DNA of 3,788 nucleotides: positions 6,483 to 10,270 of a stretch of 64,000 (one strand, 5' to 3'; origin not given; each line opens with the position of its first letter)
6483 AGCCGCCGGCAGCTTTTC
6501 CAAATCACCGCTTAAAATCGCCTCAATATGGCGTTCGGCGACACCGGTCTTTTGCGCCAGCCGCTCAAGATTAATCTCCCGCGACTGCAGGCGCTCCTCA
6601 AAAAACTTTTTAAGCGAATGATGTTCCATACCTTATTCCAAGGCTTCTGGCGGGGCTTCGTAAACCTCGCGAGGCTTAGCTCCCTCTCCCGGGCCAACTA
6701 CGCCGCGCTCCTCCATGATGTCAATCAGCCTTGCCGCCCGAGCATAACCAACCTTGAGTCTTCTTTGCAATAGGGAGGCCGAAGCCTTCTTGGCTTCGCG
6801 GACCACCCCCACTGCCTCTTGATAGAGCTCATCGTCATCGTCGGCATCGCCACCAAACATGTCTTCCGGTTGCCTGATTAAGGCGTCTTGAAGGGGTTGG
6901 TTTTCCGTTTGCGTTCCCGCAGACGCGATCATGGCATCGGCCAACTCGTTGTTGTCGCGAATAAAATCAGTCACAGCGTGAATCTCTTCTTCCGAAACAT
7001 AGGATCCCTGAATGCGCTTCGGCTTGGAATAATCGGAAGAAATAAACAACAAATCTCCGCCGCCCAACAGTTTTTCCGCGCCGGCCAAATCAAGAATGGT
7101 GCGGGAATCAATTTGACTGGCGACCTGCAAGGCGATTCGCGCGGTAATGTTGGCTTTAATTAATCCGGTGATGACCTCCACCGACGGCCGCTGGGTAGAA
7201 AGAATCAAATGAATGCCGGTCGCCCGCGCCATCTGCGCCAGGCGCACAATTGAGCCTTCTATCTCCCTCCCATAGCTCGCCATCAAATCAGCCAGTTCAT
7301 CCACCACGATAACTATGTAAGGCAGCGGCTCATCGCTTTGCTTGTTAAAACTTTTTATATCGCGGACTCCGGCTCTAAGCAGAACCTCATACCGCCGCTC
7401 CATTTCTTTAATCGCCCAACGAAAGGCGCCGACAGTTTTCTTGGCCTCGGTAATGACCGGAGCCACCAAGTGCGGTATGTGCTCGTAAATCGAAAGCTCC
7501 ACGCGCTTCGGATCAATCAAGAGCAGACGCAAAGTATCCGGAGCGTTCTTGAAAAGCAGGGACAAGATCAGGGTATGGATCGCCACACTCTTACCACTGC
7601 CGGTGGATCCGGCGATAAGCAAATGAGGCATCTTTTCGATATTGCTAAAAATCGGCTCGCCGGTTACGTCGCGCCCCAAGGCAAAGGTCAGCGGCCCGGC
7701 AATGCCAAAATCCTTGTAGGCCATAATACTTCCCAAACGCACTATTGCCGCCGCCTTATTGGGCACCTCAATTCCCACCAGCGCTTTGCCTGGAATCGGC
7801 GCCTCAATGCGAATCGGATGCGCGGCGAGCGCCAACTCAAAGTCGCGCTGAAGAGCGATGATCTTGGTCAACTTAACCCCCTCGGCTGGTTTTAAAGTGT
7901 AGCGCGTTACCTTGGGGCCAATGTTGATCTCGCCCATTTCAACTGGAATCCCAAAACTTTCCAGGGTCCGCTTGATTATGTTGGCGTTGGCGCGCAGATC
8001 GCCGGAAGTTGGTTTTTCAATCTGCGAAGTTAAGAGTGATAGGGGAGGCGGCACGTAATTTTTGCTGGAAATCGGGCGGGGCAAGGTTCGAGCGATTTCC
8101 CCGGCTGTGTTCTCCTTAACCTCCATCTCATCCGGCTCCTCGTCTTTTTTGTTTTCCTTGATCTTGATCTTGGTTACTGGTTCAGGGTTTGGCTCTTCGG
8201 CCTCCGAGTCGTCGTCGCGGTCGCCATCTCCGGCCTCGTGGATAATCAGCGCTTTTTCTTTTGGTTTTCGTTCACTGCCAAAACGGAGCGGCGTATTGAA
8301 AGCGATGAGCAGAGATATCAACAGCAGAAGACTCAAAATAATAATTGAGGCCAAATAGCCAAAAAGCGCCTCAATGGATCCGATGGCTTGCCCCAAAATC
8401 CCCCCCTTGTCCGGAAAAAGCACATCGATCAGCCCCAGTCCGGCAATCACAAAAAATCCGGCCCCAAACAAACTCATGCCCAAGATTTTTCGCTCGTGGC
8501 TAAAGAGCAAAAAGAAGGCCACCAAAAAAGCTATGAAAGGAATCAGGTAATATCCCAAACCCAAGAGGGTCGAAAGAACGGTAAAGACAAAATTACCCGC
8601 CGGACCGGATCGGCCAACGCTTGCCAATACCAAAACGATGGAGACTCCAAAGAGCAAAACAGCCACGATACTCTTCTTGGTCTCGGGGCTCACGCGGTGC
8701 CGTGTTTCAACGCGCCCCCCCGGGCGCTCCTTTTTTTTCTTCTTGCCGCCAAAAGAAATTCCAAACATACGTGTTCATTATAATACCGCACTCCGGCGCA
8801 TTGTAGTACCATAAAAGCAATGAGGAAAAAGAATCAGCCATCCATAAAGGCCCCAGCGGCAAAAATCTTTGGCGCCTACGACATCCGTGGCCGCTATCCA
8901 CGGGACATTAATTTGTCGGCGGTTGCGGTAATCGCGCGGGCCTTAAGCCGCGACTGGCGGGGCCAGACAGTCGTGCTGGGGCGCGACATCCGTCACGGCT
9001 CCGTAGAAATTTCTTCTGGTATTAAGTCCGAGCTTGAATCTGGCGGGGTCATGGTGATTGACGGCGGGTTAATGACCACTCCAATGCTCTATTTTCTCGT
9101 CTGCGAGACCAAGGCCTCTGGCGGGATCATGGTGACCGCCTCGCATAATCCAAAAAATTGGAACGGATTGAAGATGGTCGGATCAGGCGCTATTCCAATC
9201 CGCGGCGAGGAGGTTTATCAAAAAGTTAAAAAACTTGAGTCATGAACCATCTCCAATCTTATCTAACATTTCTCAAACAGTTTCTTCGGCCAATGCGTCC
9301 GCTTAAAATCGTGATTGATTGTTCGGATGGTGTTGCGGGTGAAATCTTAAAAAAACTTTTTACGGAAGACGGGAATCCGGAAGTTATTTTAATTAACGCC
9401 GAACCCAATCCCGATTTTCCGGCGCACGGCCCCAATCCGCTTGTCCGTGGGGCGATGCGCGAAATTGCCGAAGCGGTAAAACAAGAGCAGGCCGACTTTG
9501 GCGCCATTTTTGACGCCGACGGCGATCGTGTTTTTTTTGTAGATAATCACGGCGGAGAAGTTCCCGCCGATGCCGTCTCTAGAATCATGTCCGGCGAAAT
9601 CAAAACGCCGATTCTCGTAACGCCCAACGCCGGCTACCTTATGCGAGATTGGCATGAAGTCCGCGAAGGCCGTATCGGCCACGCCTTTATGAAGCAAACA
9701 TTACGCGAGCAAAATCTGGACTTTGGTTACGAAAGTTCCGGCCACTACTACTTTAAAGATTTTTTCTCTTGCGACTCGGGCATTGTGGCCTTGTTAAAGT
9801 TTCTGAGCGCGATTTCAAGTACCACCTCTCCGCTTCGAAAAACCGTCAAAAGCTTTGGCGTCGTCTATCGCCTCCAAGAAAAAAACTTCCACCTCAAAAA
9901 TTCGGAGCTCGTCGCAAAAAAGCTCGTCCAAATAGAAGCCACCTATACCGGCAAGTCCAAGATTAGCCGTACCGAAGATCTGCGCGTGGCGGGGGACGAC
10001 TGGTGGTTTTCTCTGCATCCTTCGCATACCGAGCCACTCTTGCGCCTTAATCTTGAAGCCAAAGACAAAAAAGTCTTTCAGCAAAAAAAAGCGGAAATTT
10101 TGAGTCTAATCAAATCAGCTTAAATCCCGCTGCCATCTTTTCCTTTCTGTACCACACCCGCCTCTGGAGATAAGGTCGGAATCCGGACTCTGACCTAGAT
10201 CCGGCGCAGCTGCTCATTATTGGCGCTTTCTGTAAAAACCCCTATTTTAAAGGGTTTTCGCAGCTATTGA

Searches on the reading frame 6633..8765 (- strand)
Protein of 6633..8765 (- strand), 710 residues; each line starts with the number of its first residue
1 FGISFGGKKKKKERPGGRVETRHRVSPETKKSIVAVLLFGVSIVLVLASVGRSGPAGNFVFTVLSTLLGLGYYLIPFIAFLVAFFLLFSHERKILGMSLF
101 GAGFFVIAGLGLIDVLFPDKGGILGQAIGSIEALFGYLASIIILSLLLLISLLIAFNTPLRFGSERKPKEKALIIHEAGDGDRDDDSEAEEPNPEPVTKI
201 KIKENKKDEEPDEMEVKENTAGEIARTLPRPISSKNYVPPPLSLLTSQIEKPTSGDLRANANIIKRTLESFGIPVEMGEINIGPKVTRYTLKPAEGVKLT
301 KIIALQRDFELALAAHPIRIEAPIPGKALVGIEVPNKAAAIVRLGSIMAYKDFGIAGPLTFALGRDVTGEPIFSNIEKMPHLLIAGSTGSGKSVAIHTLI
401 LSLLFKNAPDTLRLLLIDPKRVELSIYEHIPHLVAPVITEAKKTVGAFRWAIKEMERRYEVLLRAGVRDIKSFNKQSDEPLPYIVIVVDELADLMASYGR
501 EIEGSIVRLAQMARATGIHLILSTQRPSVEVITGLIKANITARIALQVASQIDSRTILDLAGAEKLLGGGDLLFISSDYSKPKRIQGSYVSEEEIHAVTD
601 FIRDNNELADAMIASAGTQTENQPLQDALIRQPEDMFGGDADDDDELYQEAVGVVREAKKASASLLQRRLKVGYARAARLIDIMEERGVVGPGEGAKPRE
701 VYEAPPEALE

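Call 24: search_protein_families(library=pfam, proteins=[window:6633-8765:-], max_evalue=0.001)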
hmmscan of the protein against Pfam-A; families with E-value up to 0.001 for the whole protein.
window:6633-8765:- (710 aa): 5 families
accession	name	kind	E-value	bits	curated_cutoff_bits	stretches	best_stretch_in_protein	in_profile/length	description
PF01580.24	FtsK_SpoIIIE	-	3.5e-58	197.1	24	1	357-529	16-221/221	FtsK/SpoIIIE family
PF09397.16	FtsK_gamma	-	7.2e-27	93.3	30.6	1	643-702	2-61/63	Ftsk gamma domain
PF17854.6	FtsK_alpha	-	1.1e-26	93.4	22.9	1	240-336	2-101/101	FtsK alpha domain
PF01935.23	DUF87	-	0.00016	22.3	23.2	1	375-419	17-60/220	Helicase HerA, central domain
PF12846.13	AAA_10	-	0.00043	19.9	27.5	1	377-431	19-69/362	AAA-like domain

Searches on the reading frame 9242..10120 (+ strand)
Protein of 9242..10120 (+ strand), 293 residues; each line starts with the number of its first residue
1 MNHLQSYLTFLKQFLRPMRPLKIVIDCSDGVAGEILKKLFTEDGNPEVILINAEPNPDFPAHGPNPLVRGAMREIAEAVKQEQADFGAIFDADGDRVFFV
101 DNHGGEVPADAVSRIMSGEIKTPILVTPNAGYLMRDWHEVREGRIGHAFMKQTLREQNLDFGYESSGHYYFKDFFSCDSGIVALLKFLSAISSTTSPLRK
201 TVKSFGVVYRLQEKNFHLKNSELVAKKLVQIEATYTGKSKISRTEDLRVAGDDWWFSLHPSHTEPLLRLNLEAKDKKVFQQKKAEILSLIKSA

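Call 24: search_protein_families(library=pfam, proteins=[window:9242-10120:+], max_evalue=0.001)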
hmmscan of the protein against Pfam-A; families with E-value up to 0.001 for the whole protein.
window:9242-10120:+ (293 aa): 3 families
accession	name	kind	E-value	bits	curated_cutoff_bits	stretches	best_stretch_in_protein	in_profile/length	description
PF02879.22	PGM_PMM_II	-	1.5e-23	83.7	29.3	1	7-104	3-103/103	Phosphoglucomutase/phosphomannomutase, alpha/beta/alpha domain II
PF02880.22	PGM_PMM_III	-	3.5e-13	50.1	20.7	1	140-203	46-109/115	Phosphoglucomutase/phosphomannomutase, alpha/beta/alpha domain III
PF00408.26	PGM_PMM_IV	-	0.00052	20.5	23.1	0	249-287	29-66/68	Phosphoglucomutase/phosphomannomutase, C-terminal domain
